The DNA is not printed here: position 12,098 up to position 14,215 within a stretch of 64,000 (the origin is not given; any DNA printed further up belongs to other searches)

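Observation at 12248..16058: Translationally coupled pair of divergent cyanophycin-synthetase-like proteins with complementary degenerate active sites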

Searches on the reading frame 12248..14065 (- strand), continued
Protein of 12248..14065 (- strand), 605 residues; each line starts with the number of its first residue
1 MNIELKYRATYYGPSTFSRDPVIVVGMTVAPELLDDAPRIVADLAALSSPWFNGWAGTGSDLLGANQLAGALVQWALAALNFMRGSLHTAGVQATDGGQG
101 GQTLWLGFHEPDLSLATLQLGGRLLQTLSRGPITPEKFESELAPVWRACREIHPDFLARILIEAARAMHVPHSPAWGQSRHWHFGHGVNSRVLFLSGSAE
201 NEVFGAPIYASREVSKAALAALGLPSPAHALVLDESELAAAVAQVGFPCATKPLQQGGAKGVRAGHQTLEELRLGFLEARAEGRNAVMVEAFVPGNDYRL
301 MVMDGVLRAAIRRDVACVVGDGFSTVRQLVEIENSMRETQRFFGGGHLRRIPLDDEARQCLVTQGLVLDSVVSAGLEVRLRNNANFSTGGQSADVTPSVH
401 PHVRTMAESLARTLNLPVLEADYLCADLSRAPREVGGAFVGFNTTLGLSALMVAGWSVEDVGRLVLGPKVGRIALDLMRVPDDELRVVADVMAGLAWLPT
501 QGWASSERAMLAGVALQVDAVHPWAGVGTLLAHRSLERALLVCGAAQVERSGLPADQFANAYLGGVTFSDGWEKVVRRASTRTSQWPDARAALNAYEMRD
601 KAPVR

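Call 21: find_related_loci(query=A1, collection=genome_contigs, flank=10000)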
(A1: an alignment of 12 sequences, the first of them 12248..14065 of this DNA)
Query A1 (605 aa) in genome_contigs; peptide patterns used: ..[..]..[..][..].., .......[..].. (x = any residue, [..] = any of these).
600 stretches matched a pattern (row limit reached: there are more); 157 encode a relative of the query (tblastn E <= 1e-3); the best 80 are kept; 80 distinct loci.
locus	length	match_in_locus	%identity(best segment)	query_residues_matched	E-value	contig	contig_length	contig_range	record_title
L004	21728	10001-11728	42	3-583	2e-123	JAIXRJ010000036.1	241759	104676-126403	MAG: Comamonadaceae bacterium isolate C4_MAG_00059 pond_C4_MAG_00059_000000000017, whole genome shotgun sequence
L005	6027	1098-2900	42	3-595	1e-114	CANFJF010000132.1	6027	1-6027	MAG: Comamonadaceae bacterium isolate Jr-16oct17-137 genome assembly, contig: Jr-16oct17-C24859, whole genome shotgun se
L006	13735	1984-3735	36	1-580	4e-101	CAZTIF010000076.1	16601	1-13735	MAG TPA_asm: uncultured Bifidobacterium sp. isolate SRP302895_co1_213 genome assembly, contig: NODE_6569_length_16601_co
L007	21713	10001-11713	33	3-582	7e-97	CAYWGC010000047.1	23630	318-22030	MAG TPA_asm: uncultured Thermodesulfobacteriota bacterium isolate binchicken_co181_335 genome assembly, contig: NODE_317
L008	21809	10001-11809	33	3-603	1e-91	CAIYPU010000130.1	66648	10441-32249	MAG: uncultured Chlorobiaceae bacterium isolate LaPlata-b_bin-1930 genome assembly, contig: bin-1930:130/154, whole geno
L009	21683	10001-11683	34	9-591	6e-89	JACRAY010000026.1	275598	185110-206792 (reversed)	MAG: Burkholderiales bacterium isolate NC_groundwater_1606_Pr3_B-0.1um_68_97 SR-2_scaffold_141_2488466, whole genome sho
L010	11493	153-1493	31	141-585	2e-56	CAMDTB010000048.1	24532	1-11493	MAG: Rhizobium sp. Q54 isolate ZE-13nov19-169 genome assembly, contig: ZE-13nov19-C2494, whole genome shotgun sequence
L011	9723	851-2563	35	3-581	1e-98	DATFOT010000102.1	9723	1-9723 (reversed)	MAG TPA_asm: Aestuariivirgaceae bacterium isolate SMAG_U9284 k141_1727126, whole genome shotgun sequence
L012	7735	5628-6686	35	97-448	1e-40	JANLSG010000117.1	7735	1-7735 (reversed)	MAG: Chloroflexota bacterium isolate OTE_25_metabat_404 OTE_25_k141_680786, whole genome shotgun sequence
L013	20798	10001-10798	37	183-448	6e-40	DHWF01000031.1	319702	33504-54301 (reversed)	MAG TPA_asm: Chloroflexi bacterium UBA5189 UBA5189_contig_16, whole genome shotgun sequence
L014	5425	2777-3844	28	97-448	3e-37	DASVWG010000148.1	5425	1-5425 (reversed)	MAG TPA_asm: Pyrinomonadaceae bacterium isolate SMAG_U3364 k141_30270, whole genome shotgun sequence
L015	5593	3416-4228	35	178-448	2e-34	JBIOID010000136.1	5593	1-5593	MAG: Candidatus Limnocylindrales bacterium isolate GcL4-8 k141_2044197_length_5593_cov_11.4965, whole genome shotgun seq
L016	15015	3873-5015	32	69-448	3e-34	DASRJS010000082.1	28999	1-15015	MAG TPA_asm: Candidatus Polarisedimenticolia bacterium isolate SMAG_U10142 k141_171427, whole genome shotgun sequence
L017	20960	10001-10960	29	134-448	3e-34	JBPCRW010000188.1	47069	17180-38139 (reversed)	MAG: Pyrinomonadaceae bacterium isolate TH_ant_mag_244 k127_7463759, whole genome shotgun sequence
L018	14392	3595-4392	37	183-448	4e-33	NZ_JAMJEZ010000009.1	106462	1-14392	Pseudomonas sp. NW5 NODE_9_length_106462_cov_247.747211, whole genome shotgun sequence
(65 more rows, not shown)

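Call 30: search_protein_families(library=ncbifam, proteins=[P0031, L003:4880-6766:+, L003:9609-10004:+], max_evalue=0.001)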
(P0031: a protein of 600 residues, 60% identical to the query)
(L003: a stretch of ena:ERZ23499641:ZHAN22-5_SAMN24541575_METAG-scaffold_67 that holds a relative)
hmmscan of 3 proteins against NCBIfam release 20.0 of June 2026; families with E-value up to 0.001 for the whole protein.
P0031 (600 aa): 15 families
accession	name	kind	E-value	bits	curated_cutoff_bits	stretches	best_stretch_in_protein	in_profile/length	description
NF010623.0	PRK14016.1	subfamily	2.4e-67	227.8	877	1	117-450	121-449/871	cyanophycin synthetase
TIGR02068.2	cya_phycin_syn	equivalog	4.4e-61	206.9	850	1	116-450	119-448/862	cyanophycin synthetase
TIGR03103.1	trio_acet_GNAT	equivalog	3.8e-39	134.6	569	1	180-451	264-525/547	N-acetylglutaminylglutamine synthetase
NF002688.0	PRK02471.1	equivalog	3.4e-31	108.4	425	1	208-449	484-728/756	bifunctional glutamate--cysteine ligase GshA/glutathione synthetase GshB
TIGR01435.1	glu_cys_lig_rel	equivalog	2.2e-20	72.5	656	1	204-424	460-672/719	bifunctional glutamate--cysteine ligase/glutathione synthetase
NF002378.0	PRK01372.1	subfamily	2.7e-09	36.2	243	1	204-313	91-197/305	D-alanine--D-alanine ligase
NF006766.0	PRK09288.1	equivalog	1.3e-07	30.7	339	1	216-298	117-201/396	formate-dependent phosphoribosylglycinamide formyltransferase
TIGR01205.1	D_ala_D_alaTIGR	subfamily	3.7e-07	29.4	245.65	1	204-306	97-202/318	D-alanine--D-alanine ligase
TIGR00768.1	rimK_fam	subfamily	1.1e-06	28.2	143.4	1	212-315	86-193/276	RimK family alpha-L-glutamate ligase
TIGR01142.1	purT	equivalog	6.9e-06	25.2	502.15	1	216-298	104-188/380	phosphoribosylglycinamide formyltransferase 2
NF004679.0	PRK06019.1-5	equivalog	1.2e-05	24.3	326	1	211-296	97-181/376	5-(carboxyamino)imidazole ribonucleotide synthase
TIGR00877.1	purD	equivalog_domain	4.7e-05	22.4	288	1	207-304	98-200/425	phosphoribosylamine--glycine ligase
TIGR02144.1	LysX_arch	equivalog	0.00041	19.6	275.6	1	211-317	85-195/281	lysine biosynthesis protein LysX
NF002563.0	PRK02186.1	subfamily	0.00042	18.7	625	1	211-301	105-194/890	argininosuccinate lyase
NF004680.0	PRK06019.1-6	equivalog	0.00071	18.4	327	0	213-295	116-197/405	5-(carboxyamino)imidazole ribonucleotide synthase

L003:4880-6766:+ (628 aa): 28 families (the best 25 are shown)
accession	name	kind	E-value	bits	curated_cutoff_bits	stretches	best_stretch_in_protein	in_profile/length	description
NF010623.0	PRK14016.1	subfamily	8.1e-84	282.3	877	1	170-457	159-447/871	cyanophycin synthetase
TIGR02068.2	cya_phycin_syn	equivalog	3.8e-79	266.7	850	1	163-457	151-446/862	cyanophycin synthetase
TIGR03103.1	trio_acet_GNAT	equivalog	4.2e-49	167.5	569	1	192-441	265-510/547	N-acetylglutaminylglutamine synthetase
NF002688.0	PRK02471.1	equivalog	5e-38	131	425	1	207-457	472-727/756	bifunctional glutamate--cysteine ligase GshA/glutathione synthetase GshB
TIGR01435.1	glu_cys_lig_rel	equivalog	1.8e-22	79.4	656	1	218-435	463-674/719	bifunctional glutamate--cysteine ligase/glutathione synthetase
TIGR00768.1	rimK_fam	subfamily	1.8e-17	63.7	143.4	2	217-326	80-194/276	RimK family alpha-L-glutamate ligase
NF002378.0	PRK01372.1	subfamily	3.1e-13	49.1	243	1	216-324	92-198/305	D-alanine--D-alanine ligase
NF040720.1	MptN_Meth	equivalog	2.9e-11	43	350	1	220-327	97-207/291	tetrahydromethanopterin:alpha-L-glutamate ligase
TIGR02144.1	LysX_arch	equivalog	5.5e-11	42.1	275.6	1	220-327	83-195/281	lysine biosynthesis protein LysX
NF002563.0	PRK02186.1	subfamily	1.6e-09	36.6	625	1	213-316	96-199/890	argininosuccinate lyase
TIGR01205.1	D_ala_D_alaTIGR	subfamily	5.3e-09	35.5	245.65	1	216-326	98-213/318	D-alanine--D-alanine ligase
NF002528.0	PRK01966.1-4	subfamily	4.6e-07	29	262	1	217-318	134-243/366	D-alanine--D-alanine ligase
NF000091.3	D_ala_D_ser_VanG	exception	8.8e-06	24.8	495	1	217-315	128-228/344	D-alanine--D-serine ligase VanG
NF003671.0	PRK05294.1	equivalog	1e-05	23.4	599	1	214-372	656-801/1058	carbamoyl-phosphate synthase large subunit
TIGR02712.1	urea_carbox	equivalog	2.3e-05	22.3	1303.85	1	225-300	115-190/1201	urea carboxylase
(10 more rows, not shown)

L003:9609-10004:+ (131 aa): 0 families

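Call 33: find_encoding_contigs(protein=P0026, flank=10000, max_places=5)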
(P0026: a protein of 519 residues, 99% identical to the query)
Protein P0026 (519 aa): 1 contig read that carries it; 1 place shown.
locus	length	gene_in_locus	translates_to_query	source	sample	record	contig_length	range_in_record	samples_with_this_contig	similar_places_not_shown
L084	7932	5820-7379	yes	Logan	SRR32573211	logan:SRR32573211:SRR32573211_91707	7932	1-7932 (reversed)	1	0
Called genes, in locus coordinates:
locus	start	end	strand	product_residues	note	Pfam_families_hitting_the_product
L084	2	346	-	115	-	?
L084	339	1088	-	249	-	PF00072:Response_reg, PF00486:Trans_reg_C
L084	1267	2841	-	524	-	PF15864:PglL_A, PF04932:Wzy_C, PF11846:Wzy_C_2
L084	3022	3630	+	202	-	-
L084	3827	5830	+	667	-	PF13549:ATP-grasp_5 (weak)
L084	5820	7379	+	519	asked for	-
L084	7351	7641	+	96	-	-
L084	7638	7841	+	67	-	-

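Call 40: predict_structure(alignment_id=A3)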
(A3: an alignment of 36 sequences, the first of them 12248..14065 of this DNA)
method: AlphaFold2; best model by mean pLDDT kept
length: 605 residues; sequences in the alignment: 36
mean_pLDDT: 87.5   pTM: 0.82
mean pLDDT of the five models: 87.5, 86.9, 86.7, 86.7, 86.2
residues with pLDDT >= 90: 376; 70-90: 171; 50-70: 47; < 50: 11
segments of 3 or more residues with pLDDT < 50: 342-347, 602-605
pLDDT, mean of each block of 10 residues (from residue 1): 90 93 94 90 92 68 83 94 84 74 90 95 95 95 92 83 91 81 92 67 61 87 92 96 95 76 88 92 90 91 92 90 96 75 51 84 93 93 65 93 96 87 94 93 80 87 89 96 93 93 96 91 91 95 94 95 87 93 93 86 40
secondary structure, 60 per line:
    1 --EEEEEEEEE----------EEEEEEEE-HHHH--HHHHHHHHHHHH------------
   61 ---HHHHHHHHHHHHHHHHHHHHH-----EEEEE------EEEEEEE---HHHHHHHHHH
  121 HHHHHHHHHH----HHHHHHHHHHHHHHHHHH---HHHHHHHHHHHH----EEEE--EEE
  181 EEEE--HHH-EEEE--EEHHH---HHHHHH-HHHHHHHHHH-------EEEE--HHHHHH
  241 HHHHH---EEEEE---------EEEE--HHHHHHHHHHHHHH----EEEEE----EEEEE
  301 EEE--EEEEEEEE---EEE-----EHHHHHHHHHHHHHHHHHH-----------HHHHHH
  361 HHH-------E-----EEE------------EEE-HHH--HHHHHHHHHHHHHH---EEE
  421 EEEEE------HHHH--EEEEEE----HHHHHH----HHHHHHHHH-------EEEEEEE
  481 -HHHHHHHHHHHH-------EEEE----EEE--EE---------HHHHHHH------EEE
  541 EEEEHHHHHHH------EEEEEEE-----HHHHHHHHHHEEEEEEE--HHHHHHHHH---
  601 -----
elements in order: E3-11 E22-29 H31-34 H37-48 H64-84 E90-94 E101-107 H111-130 H135-152 H156-167 E172-175 E178-184 E191-194 H205-210 H212-221 E229-232 H235-245 E249-253 E263-266 H269-282 E287-291 E296-303 E306-313 E317-319 H326-343 H355-363 E377-379 E392-394 H401-414 E418-425 H432-435 E438-443 H448-453 H458-466 E474-480 H482-493 E501-504 E509-511 H525-531 E538-544 H545-551 E558-564 H570-579 E580-586 H589-597

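Call 42: fold_search(model_id=the predicted structure, library=pdb)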
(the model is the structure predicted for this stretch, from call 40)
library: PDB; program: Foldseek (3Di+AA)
matches with E <= 10: 777; with E <= 0.001: 415
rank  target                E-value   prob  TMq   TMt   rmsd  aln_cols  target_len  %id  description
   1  7wae_A                1.6e-39  1.00  0.76  0.55   5.6       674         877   20  Trichodesmium erythraeum cyanophycin synthetase 1 (TeCphA1) with ATPgammaS, 4x(beta-Asp-Arg), and aspartate (released 2022-09-07)
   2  7wae_C                6.6e-39  1.00  0.76  0.65   5.8       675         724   20  Trichodesmium erythraeum cyanophycin synthetase 1 (TeCphA1) with ATPgammaS, 4x(beta-Asp-Arg), and aspartate (released 2022-09-07)
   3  7wac_A                8.3e-39  1.00  0.72  0.62   6.6       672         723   20  Trichodesmium erythraeum cyanophycin synthetase 1 (TeCphA1) (released 2022-09-07)
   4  7lgn_A                2.4e-38  1.00  0.68  0.59   6.5       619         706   23  Cyanophycin synthetase 1 from T. morbirosei (released 2021-08-18)
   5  7lgq_A                8.0e-37  1.00  0.73  0.53   6.2       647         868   21  Cyanophycin synthetase 1 from Synechocystis sp. UTEX2470 with ATP and 8x(Asp-Arg)-Asn (released 2021-08-18)
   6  7txv_A                8.9e-37  1.00  0.74  0.54   5.9       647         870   21  Cyanophycin synthetase 1 from Synechocystis sp. UTEX2470 E82Q with ATP and 16x(Asp-Arg) (released 2022-06-01)
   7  7lg5_A                2.1e-36  1.00  0.71  0.52   5.9       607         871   22  Synechocystis sp. UTEX2470 Cyanophycin synthetase 1 with ATP (released 2021-08-18)
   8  7lgj_A                2.2e-36  1.00  0.73  0.53   5.8       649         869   20  Cyanophycin synthetase 1 from Synechocystis sp. UTEX2470 with ADPCP and 8x(Asp-Arg)-NH2 (released 2021-08-18)
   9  7ta5                  3.2e-36  1.00  0.66  0.68   6.3       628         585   21  Crystal structure of cyanophycin synthetase 2 from Gloeothece citriformis (released 2022-03-02)
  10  7lgn_B                2.9e-34  1.00  0.71  0.53   5.4       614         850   22  Cyanophycin synthetase 1 from T. morbirosei (released 2021-08-18)
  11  8fxi_C                1.5e-32  1.00  0.67  0.64   6.3       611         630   20  Cryo-EM structure of Stanieria sp. CphA2 in complex with ADPCP and 4x(beta-Asp-Arg) (released 2023-06-14)
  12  7lgm_A                3.7e-32  1.00  0.74  0.63   5.7       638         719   21  Cyanophycin synthetase from A. baylyi DSM587 with ATP (released 2021-08-18)
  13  8fxh_A                1.2e-29  1.00  0.61  0.59   9.1       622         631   20  Cryo-EM structure of Stanieria sp. CphA2 (released 2023-06-14)
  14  8fxi_B                2.3e-29  1.00  0.63  0.62   6.6       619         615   19  Cryo-EM structure of Stanieria sp. CphA2 in complex with ADPCP and 4x(beta-Asp-Arg) (released 2023-06-14)
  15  8fxi_A                7.5e-27  1.00  0.62  0.63   6.6       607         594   19  Cryo-EM structure of Stanieria sp. CphA2 in complex with ADPCP and 4x(beta-Asp-Arg) (released 2023-06-14)
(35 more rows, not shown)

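Call 62: search_protein_representatives(alignment_id=A1)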
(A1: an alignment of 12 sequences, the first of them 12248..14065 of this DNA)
Query: 12 sequences, 605 profile positions. Proteins with E-value up to 0.001 (for the whole library): 11681; up to 1e-10: 8252; up to 1e-30: 3768. The best 150 are listed.
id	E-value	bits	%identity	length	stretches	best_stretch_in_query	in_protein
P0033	0.0e+00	1058.3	-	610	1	1-604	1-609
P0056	4.8e-218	741.6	-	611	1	3-582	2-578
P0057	1.4e-213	726.8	-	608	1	1-597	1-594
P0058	2.5e-207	706.2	-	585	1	3-579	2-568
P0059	1.4e-205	700.4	-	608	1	4-586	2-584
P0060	1.3e-201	687.4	-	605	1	4-594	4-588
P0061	1.0e-199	681.1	-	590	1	3-598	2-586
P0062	4.6e-193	659.1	-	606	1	5-579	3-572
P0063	2.0e-192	657.0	-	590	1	3-586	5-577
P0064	2.0e-192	657.0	-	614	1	3-593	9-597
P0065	2.4e-192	656.7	-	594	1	4-582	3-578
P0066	1.0e-191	654.7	-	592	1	20-582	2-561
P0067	1.7e-191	654.0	-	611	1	1-571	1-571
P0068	1.1e-190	651.3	-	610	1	2-591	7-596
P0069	4.5e-187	639.3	-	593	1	3-594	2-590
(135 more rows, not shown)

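Call 74: find_related_loci(query=A1, collection=metagenome_contigs, flank=8000)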
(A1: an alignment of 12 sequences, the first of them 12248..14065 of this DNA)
Query A1 (605 aa) in metagenome_contigs; peptide patterns used: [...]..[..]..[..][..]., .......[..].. (x = any residue, [..] = any of these).
502 stretches matched a pattern; 123 encode a relative of the query (tblastn E <= 1e-3); the best 80 are kept; 80 distinct loci.
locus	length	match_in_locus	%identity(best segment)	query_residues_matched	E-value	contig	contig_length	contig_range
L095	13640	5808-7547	43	3-583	5e-139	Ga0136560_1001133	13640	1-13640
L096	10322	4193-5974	41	3-596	1e-127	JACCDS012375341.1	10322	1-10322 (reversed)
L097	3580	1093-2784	41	4-565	8e-126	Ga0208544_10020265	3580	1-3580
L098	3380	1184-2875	41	4-565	2e-126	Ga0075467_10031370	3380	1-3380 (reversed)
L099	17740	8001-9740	40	1-585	5e-117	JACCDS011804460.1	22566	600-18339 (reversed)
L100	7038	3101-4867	39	1-592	3e-115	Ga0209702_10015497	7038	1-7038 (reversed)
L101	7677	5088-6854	39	1-592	8e-115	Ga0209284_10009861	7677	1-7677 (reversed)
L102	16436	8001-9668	40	1-557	4e-113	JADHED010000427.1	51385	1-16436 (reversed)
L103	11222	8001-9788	36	3-603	6e-108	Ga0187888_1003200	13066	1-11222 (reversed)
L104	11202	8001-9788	36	3-603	5e-108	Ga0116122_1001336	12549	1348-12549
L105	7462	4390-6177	36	3-603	5e-108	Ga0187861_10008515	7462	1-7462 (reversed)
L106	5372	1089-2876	36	3-603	3e-108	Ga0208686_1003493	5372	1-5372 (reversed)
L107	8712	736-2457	38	1-576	5e-106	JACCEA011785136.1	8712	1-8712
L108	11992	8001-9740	36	2-583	6e-106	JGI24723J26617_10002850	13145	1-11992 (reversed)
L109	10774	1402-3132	35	3-588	4e-102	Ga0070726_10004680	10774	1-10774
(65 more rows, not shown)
